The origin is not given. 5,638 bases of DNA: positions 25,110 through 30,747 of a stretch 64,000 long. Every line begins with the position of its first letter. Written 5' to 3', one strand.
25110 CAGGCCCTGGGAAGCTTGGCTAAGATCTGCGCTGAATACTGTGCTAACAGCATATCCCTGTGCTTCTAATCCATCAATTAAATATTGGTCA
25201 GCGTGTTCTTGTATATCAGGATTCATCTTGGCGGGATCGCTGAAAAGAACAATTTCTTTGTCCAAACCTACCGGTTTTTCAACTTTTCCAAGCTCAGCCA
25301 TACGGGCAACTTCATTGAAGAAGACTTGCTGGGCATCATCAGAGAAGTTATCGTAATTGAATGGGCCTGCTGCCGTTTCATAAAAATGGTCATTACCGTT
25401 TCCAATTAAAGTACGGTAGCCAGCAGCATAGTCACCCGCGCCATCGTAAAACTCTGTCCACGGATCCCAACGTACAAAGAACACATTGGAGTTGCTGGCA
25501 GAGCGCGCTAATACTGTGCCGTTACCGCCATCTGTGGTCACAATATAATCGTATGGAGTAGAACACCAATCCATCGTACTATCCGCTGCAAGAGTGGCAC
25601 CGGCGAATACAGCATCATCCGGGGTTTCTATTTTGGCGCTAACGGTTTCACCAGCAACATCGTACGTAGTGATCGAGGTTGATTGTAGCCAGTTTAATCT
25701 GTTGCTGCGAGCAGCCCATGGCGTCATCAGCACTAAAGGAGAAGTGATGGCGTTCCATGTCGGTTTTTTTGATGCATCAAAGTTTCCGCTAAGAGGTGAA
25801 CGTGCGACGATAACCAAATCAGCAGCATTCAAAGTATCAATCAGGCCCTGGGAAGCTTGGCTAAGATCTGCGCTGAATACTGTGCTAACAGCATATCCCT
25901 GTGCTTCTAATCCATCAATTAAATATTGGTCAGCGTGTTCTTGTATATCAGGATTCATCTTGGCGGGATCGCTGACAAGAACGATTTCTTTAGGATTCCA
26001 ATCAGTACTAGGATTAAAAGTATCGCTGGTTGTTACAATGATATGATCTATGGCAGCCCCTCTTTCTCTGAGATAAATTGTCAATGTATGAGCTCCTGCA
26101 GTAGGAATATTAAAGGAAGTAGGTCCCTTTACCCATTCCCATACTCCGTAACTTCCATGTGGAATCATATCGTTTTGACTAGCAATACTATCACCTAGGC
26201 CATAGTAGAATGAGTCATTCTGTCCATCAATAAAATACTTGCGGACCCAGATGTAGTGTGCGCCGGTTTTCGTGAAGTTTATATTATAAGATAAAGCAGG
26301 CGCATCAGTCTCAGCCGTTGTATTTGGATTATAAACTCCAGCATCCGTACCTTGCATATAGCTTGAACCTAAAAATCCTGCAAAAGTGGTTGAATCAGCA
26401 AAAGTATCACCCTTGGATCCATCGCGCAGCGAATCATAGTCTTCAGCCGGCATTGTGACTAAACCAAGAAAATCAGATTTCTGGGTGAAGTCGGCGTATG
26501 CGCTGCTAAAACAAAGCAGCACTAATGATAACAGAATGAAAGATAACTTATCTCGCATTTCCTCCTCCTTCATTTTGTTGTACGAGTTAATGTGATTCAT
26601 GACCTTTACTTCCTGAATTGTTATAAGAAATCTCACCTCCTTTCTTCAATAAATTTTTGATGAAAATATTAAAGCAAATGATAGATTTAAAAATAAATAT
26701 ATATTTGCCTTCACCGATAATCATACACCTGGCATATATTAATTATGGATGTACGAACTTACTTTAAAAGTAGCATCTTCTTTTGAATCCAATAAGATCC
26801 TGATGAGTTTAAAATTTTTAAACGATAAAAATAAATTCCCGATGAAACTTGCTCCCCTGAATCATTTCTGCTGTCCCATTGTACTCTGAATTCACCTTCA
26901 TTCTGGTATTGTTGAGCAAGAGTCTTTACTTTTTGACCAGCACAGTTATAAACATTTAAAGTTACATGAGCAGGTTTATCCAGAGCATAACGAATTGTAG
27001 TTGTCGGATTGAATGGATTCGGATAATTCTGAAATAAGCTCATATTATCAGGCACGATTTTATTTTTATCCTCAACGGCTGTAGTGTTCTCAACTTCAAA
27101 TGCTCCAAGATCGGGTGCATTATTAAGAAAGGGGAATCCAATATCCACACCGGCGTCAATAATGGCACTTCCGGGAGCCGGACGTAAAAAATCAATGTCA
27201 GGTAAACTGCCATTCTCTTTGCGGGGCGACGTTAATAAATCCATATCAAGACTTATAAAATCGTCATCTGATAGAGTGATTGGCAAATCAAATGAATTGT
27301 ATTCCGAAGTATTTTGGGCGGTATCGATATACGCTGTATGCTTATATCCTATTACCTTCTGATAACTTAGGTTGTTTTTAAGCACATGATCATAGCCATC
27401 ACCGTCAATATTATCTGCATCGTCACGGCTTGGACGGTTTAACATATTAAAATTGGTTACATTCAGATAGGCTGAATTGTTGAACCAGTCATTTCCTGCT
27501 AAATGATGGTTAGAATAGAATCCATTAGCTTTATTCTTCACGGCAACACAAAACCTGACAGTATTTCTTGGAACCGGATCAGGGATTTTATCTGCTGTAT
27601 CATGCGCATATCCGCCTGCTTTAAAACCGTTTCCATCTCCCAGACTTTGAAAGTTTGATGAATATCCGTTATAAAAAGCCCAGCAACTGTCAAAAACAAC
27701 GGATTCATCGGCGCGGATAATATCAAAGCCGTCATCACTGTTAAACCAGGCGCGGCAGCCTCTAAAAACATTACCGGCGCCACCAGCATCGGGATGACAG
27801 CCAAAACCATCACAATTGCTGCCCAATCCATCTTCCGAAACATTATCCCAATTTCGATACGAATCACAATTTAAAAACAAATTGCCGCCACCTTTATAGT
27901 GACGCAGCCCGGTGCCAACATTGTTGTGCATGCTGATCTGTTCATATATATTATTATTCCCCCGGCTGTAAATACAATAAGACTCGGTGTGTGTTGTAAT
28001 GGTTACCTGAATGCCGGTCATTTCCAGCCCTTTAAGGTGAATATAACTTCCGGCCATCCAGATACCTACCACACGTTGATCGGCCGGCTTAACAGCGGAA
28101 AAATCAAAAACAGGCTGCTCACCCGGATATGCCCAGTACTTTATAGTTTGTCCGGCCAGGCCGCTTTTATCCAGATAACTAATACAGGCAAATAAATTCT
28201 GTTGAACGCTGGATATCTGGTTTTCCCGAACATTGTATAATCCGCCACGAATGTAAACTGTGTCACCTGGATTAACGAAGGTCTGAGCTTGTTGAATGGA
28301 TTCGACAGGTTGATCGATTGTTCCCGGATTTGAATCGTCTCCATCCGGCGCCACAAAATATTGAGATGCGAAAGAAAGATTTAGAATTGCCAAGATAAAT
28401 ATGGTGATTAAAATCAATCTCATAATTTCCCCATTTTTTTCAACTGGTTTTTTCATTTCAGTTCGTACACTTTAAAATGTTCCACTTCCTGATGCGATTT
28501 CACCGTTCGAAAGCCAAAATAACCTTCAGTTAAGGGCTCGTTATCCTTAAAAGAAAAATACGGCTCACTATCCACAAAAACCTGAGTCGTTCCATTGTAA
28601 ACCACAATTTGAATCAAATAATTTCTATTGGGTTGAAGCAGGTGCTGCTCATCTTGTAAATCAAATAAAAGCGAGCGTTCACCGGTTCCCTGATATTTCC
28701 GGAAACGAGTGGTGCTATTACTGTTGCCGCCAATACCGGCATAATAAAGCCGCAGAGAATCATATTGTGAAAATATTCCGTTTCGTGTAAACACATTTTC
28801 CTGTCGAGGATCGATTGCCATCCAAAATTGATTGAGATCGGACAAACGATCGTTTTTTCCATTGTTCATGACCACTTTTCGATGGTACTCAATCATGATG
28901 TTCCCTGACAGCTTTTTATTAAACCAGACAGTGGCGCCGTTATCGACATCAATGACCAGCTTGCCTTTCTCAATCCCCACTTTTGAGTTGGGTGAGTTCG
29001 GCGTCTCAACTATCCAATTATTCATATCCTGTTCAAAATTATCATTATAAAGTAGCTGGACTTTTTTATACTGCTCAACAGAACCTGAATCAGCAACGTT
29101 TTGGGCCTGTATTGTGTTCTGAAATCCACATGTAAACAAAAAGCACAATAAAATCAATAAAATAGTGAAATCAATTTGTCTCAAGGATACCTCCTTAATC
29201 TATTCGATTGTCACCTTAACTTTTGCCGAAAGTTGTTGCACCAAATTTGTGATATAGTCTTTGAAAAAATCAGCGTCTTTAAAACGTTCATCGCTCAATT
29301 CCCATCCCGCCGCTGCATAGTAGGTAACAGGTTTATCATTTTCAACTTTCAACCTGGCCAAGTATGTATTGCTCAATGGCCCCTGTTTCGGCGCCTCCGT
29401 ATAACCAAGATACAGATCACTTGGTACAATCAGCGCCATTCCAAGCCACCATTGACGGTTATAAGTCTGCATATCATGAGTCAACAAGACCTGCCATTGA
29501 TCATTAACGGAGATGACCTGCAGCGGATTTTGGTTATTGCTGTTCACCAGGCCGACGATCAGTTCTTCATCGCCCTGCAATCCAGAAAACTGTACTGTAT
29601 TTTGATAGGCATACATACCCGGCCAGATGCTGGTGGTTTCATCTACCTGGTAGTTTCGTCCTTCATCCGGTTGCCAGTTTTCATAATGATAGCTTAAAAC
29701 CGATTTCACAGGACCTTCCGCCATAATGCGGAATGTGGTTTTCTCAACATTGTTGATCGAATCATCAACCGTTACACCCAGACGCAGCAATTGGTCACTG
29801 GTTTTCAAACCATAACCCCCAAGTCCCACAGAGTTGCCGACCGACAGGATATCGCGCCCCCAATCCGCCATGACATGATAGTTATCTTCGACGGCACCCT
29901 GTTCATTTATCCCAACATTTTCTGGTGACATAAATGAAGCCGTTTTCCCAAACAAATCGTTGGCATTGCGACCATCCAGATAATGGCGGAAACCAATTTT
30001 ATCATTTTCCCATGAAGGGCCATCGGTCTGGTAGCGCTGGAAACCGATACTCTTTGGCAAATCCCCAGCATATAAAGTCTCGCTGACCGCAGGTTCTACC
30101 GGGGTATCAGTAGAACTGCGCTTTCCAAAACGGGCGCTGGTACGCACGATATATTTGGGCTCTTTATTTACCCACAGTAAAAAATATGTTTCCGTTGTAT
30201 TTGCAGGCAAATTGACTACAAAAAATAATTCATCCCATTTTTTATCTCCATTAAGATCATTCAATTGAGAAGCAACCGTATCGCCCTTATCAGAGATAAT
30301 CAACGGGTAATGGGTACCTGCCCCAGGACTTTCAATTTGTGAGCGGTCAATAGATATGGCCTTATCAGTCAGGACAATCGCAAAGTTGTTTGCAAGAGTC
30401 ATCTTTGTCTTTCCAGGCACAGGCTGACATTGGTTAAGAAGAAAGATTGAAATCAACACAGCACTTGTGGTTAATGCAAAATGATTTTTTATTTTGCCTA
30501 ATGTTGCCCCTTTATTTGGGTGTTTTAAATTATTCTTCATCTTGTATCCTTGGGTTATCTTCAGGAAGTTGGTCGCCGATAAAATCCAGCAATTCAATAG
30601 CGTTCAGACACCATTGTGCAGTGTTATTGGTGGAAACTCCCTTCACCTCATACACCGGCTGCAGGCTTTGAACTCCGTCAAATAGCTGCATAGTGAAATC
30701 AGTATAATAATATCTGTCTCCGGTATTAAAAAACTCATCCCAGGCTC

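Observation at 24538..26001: Near-perfect 732-bp in-frame tandem duplication of a 244-aa domain inside a T9SS-secreted protein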

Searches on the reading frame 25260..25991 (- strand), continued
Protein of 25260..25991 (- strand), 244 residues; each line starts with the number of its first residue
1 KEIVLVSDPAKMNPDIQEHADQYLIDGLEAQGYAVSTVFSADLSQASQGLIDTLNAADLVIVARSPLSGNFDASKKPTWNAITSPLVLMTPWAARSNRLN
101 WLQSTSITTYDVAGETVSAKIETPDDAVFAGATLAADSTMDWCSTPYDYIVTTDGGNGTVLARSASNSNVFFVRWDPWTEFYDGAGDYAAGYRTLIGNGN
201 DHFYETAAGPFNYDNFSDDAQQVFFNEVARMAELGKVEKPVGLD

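Call 57: search_solved_structures(query=A2, max_evalue=10)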
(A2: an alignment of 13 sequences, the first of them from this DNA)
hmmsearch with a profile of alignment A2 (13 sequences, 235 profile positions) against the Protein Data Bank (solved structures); distinct sequences matched with E-value up to 10: 3.
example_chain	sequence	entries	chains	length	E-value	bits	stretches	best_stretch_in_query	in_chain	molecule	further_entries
7e1h_A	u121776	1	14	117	0.77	12.4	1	28-107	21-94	DNA-binding response regulator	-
7e90_A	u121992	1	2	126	0.86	12.3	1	28-108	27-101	DNA-binding response regulator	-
6tm8_A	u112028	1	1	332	1.9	11.1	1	92-166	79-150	Envelope glycoprotein D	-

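Call 87: search_protein_families(library=pfam, proteins=[L007:150-3014:+, L007:3184-5622:+, L007:5699-8614:+, L007:11102-12580:+, L007:12876-13640:+], max_evalue=0.00001)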
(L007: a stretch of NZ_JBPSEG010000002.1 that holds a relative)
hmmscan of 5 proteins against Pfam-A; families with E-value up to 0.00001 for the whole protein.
L007:150-3014:+ (954 aa): 1 family
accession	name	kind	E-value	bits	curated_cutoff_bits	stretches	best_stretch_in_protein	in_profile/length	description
PF17132.9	Glyco_hydro_106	-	1.7e-82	278.6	29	2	213-735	216-736/743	alpha-L-rhamnosidase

L007:3184-5622:+ (812 aa): 2 families
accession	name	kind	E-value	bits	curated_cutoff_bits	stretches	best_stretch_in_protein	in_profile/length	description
PF15979.11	Glyco_hydro_115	-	1e-131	439.9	27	1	188-539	2-335/335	Glycosyl hydrolase family 115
PF17829.7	GH115_C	-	3.7e-10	40.3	24.1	1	724-812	67-159/172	Glycosyl hydrolase family 115 C-terminal domain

L007:5699-8614:+ (971 aa): 2 families
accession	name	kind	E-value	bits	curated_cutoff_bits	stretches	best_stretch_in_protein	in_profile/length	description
PF02837.24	Glyco_hydro_2_N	-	8.3e-13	49.1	28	1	37-214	4-148/169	Glycosyl hydrolases family 2, sugar binding domain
PF02836.23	Glyco_hydro_2_C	-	7.2e-06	25.8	21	0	344-493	3-159/302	Glycosyl hydrolases family 2, TIM barrel domain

L007:11102-12580:+ (492 aa): 2 families
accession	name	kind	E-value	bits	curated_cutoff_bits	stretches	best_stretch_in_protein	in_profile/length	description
PF07470.19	Glyco_hydro_88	-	2e-82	277.5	26.6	1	47-383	7-351/352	Glycosyl Hydrolase Family 88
PF18962.6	Por_Secre_tail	-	8e-11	42.5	27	1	409-479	2-69/75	Secretion system C-terminal sorting domain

L007:12876-13640:+ (254 aa): 1 family
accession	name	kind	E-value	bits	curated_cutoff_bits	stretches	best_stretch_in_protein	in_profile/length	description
PF01522.26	Polysacc_deac_1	-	3.9e-23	82.2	23.1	1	32-159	4-123/124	Polysaccharide deacetylase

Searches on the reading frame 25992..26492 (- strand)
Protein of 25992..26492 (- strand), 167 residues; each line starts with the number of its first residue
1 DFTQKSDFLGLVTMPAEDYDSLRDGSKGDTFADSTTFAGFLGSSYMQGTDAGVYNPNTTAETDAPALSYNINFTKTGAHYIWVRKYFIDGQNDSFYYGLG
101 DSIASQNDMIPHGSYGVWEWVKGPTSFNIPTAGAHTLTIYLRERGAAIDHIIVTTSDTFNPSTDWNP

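Call 56: search_solved_structures(query=A4, max_evalue=10)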
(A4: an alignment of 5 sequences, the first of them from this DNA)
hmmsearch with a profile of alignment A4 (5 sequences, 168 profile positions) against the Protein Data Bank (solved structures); distinct sequences matched with E-value up to 10: 4.
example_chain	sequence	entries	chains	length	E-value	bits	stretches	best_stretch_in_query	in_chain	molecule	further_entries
7pvp_A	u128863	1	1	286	0.094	15.9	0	152-167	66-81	SAKe6BC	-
8pjs_A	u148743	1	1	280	0.49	13.5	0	151-167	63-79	SAKeCEref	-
1f1w_A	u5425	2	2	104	0.66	13.1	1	61-101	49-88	PROTO-ONCOGENE TYROSINE-PROTEIN KINASE SRC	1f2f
7x6s_A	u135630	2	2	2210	0.85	12.7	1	88-155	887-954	RNA-directed RNA polymerase L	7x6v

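Call 58: find_homologous_proteins(query=A4, max_evalue=0.00001)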
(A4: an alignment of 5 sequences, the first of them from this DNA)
Query A4 (5 sequences) (167 aa, profile of the alignment): 4 proteins with E <= 0.00001 among 890 candidates.
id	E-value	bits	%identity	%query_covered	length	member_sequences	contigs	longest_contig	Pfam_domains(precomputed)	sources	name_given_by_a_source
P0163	1.0e-46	177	45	78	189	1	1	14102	-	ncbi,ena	-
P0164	6.1e-46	174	69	71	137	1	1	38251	-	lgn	-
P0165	1.1e-28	118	32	96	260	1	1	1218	PF17829.8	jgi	jgi:hypothetical protein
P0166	7.3e-22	96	33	99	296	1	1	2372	PF17829.8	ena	-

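Call 69: predict_structure(alignment_id=A6)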
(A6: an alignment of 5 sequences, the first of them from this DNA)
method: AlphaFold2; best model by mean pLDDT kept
length: 167 residues; sequences in the alignment: 5
mean_pLDDT: 60.2   pTM: 0.62
mean pLDDT of the five models: 60.2, 59.7, 57.4, 57.3, 56.9
residues with pLDDT >= 90: 0; 70-90: 70; 50-70: 39; < 50: 58
segments of 3 or more residues with pLDDT < 50: 1-11, 16-61
pLDDT, mean of each block of 10 residues (from residue 1): 38 45 31 25 40 43 60 77 74 71 65 74 84 77 66 83 72
secondary structure, 60 per line:
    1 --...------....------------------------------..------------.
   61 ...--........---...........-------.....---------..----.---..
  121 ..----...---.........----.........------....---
elements in order: E3-5 E12-15 H60-63 E66-73 E77-87 E95-99 E119-122 E127-129 E133-141 E146-154 H161-164

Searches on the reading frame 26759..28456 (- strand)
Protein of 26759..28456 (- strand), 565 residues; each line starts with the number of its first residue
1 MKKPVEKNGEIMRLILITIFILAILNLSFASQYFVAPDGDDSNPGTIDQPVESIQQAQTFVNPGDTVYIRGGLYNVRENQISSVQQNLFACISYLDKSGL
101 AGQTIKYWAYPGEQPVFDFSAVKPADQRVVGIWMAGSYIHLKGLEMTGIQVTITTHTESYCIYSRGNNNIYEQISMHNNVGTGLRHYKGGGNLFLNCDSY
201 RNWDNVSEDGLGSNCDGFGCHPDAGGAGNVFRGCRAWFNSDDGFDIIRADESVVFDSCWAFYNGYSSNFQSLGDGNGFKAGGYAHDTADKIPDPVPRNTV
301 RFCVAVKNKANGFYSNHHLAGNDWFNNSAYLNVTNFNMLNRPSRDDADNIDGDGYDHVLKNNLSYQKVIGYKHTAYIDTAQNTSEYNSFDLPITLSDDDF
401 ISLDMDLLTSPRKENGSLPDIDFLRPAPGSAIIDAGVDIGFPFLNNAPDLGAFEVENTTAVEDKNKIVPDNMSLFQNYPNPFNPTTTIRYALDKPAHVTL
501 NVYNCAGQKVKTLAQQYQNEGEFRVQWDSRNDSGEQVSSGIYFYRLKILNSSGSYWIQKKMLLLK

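Call 13: search_protein_families(library=pfam, proteins=[window:26759-28456:-], max_evalue=0.00001)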
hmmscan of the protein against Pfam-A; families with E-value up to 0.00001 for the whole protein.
window:26759-28456:- (565 aa): 3 families
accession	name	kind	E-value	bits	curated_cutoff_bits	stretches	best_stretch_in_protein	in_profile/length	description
PF22842.2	Pel9A-like_beta_helix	-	2.3e-89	300.4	25.2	1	30-374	8-367/370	Pel9A-like, right handed beta helix region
PF13860.13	FlgD_ig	-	8.6e-12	45.3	27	1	486-546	12-73/79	FlgD Ig-like domain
PF18962.6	Por_Secre_tail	-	5.4e-06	27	27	0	478-550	2-66/75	Secretion system C-terminal sorting domain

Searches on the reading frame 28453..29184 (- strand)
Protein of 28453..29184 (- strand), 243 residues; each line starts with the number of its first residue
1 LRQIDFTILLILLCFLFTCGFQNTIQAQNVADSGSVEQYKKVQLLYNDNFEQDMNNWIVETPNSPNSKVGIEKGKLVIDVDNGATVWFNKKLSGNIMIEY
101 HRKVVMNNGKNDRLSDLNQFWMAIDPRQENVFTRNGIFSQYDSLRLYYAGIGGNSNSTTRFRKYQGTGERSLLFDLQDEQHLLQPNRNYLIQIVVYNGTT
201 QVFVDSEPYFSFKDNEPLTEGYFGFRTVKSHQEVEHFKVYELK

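Call 13: search_protein_families(library=pfam, proteins=[window:28453-29184:-], max_evalue=0.00001)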
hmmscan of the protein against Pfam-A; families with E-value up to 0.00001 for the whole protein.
window:28453-29184:- (243 aa): 2 families
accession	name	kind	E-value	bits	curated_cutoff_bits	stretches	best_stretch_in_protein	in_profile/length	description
PF19763.6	DUF6250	-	1.1e-67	227.5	26.9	1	78-237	1-165/165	Domain of unknown function (DUF6250)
PF12248.16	Methyltransf_FA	-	6.4e-07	29.6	24.2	1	146-231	47-131/140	Farnesoic acid 0-methyl transferase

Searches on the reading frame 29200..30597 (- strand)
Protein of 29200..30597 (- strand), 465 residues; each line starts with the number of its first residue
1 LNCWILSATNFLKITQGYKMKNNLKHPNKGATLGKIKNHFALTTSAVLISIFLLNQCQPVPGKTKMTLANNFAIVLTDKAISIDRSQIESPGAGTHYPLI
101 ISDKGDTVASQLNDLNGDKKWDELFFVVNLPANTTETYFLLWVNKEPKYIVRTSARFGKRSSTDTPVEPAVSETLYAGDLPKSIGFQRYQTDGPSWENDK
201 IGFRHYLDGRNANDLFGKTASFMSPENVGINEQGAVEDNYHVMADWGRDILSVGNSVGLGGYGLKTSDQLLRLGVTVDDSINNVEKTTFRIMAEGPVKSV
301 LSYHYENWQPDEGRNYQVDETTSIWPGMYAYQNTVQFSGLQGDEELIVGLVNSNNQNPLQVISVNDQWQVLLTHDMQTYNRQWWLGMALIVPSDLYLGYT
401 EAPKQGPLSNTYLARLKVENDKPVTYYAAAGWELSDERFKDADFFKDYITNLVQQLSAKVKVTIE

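Call 13: search_protein_families(library=pfam, proteins=[window:29200-30597:-], max_evalue=0.00001)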
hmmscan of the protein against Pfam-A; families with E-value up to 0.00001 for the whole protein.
window:29200-30597:- (465 aa): 1 family
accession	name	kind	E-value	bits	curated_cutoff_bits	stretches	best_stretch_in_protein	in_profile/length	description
PF16153.10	DUF4861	-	2.1e-95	320.3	22.3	1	69-462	2-380/380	Domain of unknown function (DUF4861)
